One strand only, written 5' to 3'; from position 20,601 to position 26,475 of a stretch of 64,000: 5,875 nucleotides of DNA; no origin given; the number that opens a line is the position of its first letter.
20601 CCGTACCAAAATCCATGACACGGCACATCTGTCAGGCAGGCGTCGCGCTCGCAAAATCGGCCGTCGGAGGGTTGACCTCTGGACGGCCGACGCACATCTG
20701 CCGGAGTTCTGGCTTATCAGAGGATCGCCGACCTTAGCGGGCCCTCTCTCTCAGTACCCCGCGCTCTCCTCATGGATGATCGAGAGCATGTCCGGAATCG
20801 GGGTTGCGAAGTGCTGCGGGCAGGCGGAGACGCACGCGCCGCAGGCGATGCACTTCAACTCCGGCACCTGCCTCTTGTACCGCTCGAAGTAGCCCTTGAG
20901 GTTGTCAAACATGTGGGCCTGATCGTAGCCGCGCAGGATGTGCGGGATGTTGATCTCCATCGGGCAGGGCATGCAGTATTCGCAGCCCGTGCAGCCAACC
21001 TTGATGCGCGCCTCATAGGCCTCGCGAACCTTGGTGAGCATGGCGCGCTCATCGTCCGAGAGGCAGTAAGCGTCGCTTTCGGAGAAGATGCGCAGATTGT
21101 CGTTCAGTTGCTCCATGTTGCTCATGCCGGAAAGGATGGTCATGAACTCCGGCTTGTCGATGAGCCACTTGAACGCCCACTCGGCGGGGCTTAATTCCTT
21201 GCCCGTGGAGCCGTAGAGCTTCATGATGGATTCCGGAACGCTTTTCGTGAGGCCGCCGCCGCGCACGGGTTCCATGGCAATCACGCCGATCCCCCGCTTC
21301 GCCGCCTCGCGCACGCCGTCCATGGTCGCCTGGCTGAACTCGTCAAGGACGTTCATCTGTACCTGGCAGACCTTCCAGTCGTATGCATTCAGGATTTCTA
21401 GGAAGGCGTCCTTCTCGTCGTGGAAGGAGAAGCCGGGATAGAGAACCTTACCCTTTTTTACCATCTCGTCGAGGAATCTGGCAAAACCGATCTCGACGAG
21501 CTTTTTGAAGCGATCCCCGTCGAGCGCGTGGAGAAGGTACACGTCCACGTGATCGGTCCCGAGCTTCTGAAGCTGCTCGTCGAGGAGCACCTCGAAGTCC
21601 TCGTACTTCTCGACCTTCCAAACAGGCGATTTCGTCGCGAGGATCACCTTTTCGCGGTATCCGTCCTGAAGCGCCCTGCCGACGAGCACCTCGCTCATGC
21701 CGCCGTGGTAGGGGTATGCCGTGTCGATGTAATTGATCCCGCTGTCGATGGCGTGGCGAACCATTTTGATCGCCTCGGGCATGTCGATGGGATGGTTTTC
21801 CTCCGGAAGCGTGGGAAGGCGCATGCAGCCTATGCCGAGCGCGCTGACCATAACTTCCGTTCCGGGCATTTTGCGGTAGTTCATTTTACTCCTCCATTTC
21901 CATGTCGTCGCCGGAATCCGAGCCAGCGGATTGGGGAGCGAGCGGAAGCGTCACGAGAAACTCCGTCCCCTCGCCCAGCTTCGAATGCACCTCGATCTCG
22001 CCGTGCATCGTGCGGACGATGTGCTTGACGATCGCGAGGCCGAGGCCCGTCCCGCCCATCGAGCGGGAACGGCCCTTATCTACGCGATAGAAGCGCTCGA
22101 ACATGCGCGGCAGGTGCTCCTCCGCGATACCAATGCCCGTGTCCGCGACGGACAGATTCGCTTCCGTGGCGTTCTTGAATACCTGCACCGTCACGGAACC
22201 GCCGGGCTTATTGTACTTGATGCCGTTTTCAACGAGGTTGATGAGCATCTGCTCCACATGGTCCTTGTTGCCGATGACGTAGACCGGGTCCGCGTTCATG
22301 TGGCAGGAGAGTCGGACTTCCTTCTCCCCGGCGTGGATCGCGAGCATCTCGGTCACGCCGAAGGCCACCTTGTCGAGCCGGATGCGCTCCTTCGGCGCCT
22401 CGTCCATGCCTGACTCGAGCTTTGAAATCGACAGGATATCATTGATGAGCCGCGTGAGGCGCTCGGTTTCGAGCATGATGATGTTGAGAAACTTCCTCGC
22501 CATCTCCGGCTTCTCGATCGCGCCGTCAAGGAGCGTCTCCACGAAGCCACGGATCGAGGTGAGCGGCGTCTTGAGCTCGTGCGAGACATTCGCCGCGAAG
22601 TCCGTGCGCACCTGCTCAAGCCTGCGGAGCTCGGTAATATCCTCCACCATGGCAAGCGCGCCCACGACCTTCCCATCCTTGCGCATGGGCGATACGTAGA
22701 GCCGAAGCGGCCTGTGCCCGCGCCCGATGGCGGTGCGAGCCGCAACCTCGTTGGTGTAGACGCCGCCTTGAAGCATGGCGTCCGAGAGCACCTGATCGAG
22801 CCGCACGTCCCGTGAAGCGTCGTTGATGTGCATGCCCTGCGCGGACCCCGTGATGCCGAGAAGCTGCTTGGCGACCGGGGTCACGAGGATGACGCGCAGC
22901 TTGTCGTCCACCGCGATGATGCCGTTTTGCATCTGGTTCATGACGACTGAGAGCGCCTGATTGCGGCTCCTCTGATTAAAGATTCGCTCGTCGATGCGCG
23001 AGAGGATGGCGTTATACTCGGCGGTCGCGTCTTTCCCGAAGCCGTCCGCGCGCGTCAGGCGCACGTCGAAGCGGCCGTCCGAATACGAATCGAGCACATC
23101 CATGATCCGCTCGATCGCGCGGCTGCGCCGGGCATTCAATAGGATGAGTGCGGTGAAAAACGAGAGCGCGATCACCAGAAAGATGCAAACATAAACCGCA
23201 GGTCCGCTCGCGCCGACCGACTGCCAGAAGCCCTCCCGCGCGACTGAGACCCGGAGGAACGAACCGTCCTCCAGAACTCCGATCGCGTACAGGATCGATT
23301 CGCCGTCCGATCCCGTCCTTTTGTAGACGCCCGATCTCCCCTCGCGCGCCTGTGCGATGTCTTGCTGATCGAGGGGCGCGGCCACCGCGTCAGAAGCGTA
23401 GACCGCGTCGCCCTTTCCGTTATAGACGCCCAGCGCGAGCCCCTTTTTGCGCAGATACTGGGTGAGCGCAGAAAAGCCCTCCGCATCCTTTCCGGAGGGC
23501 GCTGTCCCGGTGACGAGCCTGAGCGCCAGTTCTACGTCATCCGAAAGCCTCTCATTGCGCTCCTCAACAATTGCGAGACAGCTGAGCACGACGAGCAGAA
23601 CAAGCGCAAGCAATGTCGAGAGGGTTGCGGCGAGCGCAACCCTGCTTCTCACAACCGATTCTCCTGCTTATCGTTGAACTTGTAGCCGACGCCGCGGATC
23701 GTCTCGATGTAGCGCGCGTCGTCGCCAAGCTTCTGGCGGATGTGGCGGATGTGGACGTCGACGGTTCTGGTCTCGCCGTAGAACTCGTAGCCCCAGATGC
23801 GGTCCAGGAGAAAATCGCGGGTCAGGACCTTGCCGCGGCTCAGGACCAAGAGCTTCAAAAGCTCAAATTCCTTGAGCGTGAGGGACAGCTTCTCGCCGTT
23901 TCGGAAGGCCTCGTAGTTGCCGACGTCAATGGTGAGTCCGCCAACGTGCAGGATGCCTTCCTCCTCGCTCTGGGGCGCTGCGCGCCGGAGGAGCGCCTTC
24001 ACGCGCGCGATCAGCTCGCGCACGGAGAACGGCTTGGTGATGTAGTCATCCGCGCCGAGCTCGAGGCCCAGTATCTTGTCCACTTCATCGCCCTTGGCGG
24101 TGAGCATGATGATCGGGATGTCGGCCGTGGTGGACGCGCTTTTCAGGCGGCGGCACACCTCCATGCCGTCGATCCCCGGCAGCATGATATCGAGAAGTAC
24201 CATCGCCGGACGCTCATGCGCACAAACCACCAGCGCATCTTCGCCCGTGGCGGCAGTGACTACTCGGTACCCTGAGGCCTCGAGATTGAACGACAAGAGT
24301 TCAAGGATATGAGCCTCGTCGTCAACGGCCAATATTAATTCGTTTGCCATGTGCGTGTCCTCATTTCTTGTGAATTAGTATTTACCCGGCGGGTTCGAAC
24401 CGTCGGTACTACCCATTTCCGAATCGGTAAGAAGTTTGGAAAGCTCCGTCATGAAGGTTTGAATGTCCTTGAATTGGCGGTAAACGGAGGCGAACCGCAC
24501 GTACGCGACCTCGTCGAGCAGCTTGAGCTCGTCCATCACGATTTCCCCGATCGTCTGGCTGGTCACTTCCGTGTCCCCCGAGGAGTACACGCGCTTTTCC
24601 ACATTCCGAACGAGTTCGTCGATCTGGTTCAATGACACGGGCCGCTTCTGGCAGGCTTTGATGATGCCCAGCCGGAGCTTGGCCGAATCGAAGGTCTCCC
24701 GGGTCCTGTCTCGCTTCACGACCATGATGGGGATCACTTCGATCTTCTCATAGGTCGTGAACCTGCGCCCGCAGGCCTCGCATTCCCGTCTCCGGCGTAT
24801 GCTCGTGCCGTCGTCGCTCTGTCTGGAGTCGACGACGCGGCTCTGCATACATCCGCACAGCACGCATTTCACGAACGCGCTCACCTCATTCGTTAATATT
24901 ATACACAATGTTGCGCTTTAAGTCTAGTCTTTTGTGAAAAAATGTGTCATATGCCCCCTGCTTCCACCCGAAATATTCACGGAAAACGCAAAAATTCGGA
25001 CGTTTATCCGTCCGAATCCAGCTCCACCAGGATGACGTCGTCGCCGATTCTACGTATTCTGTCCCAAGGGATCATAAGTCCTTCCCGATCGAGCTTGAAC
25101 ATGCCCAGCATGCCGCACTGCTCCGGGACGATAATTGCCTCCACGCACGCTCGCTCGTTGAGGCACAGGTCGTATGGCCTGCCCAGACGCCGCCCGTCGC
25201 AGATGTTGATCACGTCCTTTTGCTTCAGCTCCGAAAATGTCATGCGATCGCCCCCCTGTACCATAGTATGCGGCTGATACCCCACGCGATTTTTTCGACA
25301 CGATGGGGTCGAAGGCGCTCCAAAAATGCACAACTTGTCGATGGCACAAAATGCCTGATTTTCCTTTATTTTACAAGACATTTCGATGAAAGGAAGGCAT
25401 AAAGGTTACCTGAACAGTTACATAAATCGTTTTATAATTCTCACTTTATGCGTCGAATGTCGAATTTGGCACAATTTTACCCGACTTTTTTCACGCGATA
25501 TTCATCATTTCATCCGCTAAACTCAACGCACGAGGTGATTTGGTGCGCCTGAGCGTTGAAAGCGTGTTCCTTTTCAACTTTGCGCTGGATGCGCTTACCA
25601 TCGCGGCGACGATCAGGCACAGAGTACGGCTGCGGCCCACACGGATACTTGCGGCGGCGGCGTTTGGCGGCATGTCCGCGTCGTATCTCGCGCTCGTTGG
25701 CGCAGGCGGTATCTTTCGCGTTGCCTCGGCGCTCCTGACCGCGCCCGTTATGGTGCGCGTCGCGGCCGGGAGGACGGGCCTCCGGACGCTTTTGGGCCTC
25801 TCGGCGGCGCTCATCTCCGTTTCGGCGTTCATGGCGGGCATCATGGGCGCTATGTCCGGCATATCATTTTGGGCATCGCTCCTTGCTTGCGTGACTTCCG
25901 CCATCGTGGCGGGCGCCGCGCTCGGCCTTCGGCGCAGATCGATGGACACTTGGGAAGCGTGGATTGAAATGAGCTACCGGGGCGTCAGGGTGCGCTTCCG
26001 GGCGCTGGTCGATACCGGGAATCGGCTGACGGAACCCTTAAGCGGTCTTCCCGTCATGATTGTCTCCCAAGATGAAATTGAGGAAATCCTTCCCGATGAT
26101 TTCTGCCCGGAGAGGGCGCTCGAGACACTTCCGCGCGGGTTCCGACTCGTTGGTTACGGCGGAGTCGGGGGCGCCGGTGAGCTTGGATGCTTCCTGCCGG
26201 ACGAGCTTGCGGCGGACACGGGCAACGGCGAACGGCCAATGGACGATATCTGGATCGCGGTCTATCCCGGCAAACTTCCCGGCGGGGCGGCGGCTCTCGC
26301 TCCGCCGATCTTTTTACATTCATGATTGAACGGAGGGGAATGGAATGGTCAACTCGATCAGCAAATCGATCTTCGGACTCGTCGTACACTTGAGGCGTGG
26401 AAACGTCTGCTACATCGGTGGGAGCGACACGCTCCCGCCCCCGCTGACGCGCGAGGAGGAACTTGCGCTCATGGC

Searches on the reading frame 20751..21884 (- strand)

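Call 72: search_protein_families(library=pfam, proteins=[window:20751-21884:-], max_evalue=0.0001)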
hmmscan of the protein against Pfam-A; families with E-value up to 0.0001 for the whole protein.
window:20751-21884:- (377 aa): 6 families
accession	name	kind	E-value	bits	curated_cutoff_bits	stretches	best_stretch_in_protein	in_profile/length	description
PF00248.27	Aldo_ket_red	-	5e-42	144.4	24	1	16-268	2-275/291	Aldo/keto reductase family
PF13187.11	Fer4_9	-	2e-09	37.7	27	1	298-358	2-50/52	4Fe-4S dicluster domain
PF13237.11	Fer4_10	-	5.4e-07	29.9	25.5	1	297-356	8-53/53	4Fe-4S dicluster domain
PF13534.11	Fer4_17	-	1.3e-05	26.1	22.2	1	298-359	2-60/61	4Fe-4S dicluster domain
PF00037.32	Fer4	-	1.6e-05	24.9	21.1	1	342-357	5-20/24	4Fe-4S binding domain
PF14697.11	Fer4_21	-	4e-05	24.1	35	0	342-357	5-20/59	4Fe-4S dicluster domain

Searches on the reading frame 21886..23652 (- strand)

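Call 72: search_protein_families(library=pfam, proteins=[window:21886-23652:-], max_evalue=0.0001)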
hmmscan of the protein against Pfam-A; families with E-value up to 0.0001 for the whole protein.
window:21886-23652:- (588 aa): 4 families
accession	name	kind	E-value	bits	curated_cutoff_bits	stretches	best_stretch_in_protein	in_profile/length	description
PF02518.31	HATPase_c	-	1.3e-30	106.5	26.4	1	462-572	2-110/111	Histidine kinase-, DNA gyrase B-, and HSP90-like ATPase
PF00512.31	HisKA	-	8.3e-22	77.5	26.9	1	349-415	2-66/66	His Kinase A (phospho-acceptor) domain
PF08448.16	PAS_4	-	5.6e-07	30.2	23.1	1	239-344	2-110/110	PAS fold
PF13596.12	PAS_10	-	1.4e-05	26.1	22.1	1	236-340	3-106/106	PAS domain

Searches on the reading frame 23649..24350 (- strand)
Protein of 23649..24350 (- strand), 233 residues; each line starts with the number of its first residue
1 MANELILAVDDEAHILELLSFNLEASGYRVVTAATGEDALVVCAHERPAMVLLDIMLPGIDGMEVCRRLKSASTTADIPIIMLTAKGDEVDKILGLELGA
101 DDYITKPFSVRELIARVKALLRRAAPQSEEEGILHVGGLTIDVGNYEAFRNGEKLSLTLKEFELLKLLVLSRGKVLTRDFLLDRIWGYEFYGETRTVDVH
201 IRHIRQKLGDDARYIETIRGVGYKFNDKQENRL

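Call 72: search_protein_families(library=pfam, proteins=[window:23649-24350:-], max_evalue=0.0001)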
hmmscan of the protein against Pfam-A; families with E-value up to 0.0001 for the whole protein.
window:23649-24350:- (233 aa): 2 families
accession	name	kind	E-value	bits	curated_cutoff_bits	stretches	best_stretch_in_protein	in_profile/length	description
PF00072.30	Response_reg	-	4.7e-30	104.5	30.2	1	6-118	1-111/111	Response regulator receiver domain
PF00486.34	Trans_reg_C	-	1.3e-28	99.3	26.2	1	152-225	1-77/77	Transcriptional regulatory protein, C terminal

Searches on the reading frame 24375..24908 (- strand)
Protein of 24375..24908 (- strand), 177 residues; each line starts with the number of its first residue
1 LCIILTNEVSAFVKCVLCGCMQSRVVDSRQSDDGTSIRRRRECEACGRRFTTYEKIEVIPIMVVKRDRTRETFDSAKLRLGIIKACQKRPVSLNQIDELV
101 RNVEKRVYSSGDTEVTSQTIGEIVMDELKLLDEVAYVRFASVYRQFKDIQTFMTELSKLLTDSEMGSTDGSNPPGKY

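Call 72: search_protein_families(library=pfam, proteins=[window:24375-24908:-], max_evalue=0.0001)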
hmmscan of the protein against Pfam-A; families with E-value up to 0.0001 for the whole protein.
window:24375-24908:- (177 aa): 2 families
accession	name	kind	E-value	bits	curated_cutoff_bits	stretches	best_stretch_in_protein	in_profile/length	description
PF03477.21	ATP-cone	-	9.6e-25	87.4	25.8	1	61-148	1-87/88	ATP cone domain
PF22811.2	Zn_ribbon_NrdR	-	1.9e-18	66.5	27.2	1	14-54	2-42/42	Transcriptional repressor NrdR-like, N-terminal domain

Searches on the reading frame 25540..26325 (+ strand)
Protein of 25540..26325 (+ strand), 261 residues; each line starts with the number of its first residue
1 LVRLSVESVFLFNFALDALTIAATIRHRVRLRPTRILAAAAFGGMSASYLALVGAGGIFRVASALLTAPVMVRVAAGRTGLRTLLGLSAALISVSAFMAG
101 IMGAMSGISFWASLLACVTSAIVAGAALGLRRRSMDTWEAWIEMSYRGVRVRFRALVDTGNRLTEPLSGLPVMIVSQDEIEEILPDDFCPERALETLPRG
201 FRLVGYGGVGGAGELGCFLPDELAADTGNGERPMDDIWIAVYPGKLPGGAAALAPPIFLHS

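Call 72: search_protein_families(library=pfam, proteins=[window:25540-26325:+], max_evalue=0.0001)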
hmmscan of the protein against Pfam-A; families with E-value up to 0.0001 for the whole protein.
window:25540-26325:+ (261 aa): 1 family
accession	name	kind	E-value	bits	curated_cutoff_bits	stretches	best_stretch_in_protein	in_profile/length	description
PF03419.18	Peptidase_U4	-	6.2e-36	124.6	28.4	1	8-247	6-271/284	Sporulation factor SpoIIGA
